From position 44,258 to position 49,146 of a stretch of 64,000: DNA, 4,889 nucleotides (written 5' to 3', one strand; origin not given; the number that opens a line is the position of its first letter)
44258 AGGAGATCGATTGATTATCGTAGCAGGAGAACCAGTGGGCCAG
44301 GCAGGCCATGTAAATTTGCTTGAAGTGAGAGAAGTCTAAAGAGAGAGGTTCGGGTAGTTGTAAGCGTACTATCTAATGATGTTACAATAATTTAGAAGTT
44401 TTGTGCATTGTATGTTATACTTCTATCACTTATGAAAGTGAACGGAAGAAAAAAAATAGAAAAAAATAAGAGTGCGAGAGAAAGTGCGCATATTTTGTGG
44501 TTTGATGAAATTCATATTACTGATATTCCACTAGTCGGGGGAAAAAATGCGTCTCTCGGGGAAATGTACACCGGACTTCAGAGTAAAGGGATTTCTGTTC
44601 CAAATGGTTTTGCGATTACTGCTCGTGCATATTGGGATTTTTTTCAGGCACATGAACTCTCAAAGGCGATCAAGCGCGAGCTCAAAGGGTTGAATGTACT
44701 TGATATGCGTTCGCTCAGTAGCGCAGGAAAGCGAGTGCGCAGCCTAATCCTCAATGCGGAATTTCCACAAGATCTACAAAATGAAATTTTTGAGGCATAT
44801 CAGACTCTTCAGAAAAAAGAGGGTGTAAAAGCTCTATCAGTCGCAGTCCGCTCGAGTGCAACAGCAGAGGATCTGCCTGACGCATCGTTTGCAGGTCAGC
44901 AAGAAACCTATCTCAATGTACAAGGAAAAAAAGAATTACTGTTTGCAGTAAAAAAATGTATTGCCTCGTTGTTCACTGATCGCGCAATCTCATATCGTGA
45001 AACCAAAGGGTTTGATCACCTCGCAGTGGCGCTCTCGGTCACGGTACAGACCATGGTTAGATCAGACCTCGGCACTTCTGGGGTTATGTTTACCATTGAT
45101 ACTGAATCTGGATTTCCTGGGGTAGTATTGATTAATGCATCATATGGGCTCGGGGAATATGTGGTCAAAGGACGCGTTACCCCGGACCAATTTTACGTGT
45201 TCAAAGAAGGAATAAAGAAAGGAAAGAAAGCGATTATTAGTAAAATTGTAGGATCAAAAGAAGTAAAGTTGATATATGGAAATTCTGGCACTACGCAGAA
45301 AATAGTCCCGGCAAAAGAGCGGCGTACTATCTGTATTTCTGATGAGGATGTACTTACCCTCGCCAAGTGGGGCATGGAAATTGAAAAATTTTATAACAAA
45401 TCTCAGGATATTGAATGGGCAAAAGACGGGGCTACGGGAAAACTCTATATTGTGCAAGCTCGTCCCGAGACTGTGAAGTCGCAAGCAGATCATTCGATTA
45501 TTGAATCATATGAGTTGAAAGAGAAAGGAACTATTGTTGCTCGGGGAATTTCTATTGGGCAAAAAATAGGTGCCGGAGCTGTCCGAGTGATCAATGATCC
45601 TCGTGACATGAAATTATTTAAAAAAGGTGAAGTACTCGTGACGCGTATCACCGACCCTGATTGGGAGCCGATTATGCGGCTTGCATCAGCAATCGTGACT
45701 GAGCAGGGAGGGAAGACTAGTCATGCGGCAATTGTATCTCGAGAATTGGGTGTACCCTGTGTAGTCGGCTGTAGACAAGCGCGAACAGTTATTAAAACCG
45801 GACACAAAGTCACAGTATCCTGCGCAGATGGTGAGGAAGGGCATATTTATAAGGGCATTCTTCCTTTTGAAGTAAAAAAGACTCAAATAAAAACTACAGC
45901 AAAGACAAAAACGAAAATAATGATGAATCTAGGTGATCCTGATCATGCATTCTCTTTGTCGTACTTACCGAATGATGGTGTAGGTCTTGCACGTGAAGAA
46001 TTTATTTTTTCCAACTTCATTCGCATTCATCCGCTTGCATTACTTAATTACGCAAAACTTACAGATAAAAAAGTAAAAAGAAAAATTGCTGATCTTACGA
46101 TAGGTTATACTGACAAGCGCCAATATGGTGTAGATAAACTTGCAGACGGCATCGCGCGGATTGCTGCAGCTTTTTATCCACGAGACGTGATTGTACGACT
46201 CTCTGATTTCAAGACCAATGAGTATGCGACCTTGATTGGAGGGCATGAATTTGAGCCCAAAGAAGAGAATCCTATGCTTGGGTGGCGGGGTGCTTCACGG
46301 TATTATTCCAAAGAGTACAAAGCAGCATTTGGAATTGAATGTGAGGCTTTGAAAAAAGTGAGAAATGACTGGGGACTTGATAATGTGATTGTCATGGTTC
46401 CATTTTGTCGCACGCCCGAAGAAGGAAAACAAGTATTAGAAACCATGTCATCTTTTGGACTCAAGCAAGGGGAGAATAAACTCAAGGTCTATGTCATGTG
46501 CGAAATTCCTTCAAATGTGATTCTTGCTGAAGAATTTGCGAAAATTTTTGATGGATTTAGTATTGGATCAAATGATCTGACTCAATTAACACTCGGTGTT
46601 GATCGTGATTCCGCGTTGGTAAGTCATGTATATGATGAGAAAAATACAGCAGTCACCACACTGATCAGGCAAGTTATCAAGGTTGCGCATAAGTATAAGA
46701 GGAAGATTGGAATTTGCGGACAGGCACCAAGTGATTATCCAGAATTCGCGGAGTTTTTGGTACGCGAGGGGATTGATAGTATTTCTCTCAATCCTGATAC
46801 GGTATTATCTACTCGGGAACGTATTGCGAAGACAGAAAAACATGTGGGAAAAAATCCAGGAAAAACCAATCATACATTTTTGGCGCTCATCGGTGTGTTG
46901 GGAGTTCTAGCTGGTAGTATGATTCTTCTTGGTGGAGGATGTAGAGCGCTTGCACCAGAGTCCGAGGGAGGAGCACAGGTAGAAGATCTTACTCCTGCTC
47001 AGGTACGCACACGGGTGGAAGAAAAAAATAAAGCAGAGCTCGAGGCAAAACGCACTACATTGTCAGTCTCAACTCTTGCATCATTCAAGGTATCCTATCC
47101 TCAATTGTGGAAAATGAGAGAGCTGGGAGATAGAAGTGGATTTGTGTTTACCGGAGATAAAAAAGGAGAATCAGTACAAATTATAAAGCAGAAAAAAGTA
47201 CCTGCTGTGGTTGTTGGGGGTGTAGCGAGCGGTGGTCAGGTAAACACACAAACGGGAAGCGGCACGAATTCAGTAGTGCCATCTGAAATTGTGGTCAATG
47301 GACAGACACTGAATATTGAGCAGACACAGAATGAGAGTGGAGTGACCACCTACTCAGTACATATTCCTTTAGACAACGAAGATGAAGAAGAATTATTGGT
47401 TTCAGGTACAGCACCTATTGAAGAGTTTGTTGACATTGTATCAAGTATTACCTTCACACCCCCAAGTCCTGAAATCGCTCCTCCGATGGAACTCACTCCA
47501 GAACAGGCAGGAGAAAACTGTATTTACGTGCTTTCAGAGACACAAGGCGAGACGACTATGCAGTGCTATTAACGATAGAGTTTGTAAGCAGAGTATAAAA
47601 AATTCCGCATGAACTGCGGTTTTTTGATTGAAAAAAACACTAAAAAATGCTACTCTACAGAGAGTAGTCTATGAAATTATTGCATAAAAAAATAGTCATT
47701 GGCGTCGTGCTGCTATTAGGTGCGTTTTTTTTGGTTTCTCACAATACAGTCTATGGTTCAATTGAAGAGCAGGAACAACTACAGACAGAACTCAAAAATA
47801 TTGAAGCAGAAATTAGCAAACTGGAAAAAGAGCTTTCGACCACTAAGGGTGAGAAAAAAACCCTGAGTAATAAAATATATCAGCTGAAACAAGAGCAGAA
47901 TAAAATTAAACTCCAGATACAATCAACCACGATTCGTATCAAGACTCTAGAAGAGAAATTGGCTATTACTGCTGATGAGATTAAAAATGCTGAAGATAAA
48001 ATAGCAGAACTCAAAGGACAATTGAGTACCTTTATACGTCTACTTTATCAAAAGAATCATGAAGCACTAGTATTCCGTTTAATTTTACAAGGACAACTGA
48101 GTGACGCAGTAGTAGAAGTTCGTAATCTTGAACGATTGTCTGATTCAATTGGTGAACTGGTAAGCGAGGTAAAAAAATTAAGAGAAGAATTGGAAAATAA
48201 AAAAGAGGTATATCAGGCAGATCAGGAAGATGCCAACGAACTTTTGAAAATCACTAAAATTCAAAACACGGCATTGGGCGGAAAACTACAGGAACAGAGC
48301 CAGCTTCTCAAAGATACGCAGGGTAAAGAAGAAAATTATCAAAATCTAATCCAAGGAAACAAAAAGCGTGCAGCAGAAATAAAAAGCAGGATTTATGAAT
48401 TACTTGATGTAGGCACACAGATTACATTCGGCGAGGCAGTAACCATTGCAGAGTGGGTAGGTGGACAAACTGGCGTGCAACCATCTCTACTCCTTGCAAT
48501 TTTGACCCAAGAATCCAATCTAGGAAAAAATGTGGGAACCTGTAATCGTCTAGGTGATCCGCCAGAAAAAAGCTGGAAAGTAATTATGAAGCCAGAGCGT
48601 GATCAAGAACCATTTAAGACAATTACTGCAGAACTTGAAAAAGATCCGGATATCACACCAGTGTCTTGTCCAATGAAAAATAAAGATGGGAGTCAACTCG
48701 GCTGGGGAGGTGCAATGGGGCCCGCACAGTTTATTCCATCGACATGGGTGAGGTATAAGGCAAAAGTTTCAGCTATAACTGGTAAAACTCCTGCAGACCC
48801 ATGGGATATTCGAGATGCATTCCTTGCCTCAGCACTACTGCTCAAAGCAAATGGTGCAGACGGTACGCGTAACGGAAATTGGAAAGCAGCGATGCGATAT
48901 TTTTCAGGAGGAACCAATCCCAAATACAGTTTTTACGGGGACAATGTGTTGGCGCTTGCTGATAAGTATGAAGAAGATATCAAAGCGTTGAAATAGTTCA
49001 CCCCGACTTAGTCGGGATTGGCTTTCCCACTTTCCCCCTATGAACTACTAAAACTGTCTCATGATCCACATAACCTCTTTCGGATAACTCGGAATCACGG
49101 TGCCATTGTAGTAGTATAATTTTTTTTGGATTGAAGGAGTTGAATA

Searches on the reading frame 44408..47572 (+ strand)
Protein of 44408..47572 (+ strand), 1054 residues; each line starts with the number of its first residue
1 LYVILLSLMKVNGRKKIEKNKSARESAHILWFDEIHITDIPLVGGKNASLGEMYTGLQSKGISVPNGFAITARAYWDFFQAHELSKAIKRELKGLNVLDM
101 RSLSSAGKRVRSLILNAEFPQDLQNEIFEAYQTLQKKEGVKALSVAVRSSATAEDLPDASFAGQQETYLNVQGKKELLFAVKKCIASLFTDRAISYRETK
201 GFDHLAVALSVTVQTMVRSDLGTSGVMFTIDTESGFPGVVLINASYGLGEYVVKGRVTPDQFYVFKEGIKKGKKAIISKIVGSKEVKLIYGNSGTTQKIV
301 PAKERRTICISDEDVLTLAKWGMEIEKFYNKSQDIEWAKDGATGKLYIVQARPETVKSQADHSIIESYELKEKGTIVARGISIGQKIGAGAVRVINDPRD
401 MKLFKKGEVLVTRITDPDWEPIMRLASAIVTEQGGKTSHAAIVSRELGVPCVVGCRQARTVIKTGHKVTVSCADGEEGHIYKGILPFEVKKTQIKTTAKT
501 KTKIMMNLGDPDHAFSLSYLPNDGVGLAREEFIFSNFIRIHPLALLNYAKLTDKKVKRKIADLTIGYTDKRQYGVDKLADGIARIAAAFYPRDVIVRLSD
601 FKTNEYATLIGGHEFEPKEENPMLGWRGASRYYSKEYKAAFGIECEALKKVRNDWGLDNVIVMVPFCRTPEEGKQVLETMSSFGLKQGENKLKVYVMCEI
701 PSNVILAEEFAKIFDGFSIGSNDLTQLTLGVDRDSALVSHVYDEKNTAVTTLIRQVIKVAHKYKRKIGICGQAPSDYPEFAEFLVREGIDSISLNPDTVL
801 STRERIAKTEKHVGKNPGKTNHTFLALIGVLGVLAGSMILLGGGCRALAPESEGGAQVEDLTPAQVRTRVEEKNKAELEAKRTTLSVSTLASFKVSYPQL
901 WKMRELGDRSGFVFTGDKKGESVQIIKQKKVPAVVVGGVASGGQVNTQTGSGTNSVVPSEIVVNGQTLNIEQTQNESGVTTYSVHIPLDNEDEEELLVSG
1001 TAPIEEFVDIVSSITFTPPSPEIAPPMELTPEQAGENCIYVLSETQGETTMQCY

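Call 70: search_protein_families(library=pfam, proteins=[window:44408-47572:+], max_evalue=0.001)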
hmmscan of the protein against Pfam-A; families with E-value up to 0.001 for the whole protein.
window:44408-47572:+ (1054 aa): 3 families
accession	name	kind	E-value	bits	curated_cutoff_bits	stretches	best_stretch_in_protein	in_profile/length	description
PF01326.24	PPDK_N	-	1.9e-122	409.1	27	1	41-365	2-320/328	Pyruvate phosphate dikinase, AMP/ATP-binding domain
PF02896.24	PEP-utilizers_C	-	1.7e-65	221.5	22.8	1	490-810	8-292/293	PEP-utilising enzyme, PEP-binding domain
PF00391.29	PEP-utilizers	-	8e-26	89.9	23.1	1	404-475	1-72/72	PEP-utilising enzyme, mobile domain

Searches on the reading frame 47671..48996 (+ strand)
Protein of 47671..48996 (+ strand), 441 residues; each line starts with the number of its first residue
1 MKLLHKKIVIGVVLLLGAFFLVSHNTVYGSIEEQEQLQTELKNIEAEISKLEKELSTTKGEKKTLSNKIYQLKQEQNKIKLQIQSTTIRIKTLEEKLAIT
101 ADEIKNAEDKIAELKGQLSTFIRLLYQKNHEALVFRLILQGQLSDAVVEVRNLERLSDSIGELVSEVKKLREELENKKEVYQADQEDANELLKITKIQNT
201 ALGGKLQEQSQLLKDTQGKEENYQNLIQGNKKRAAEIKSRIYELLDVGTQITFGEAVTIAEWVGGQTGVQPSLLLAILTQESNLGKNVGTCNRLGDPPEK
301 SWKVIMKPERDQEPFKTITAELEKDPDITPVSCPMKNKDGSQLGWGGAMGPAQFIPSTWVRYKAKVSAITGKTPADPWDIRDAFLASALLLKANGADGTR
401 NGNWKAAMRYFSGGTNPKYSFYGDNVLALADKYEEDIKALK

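Call 70: search_protein_families(library=pfam, proteins=[window:47671-48996:+], max_evalue=0.001)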
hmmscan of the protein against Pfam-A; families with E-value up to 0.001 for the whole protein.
window:47671-48996:+ (441 aa): 2 families
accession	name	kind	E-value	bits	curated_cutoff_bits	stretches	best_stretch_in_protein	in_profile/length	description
PF13406.11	SLT_2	-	4.3e-08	33.2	24.3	1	345-396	152-201/292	Transglycosylase SLT domain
PF10473.14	CENP-F_leu_zip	-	0.00065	20.2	34.5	1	32-127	38-133/140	Leucine-rich repeats of kinetochore protein Cenp-F/LEK1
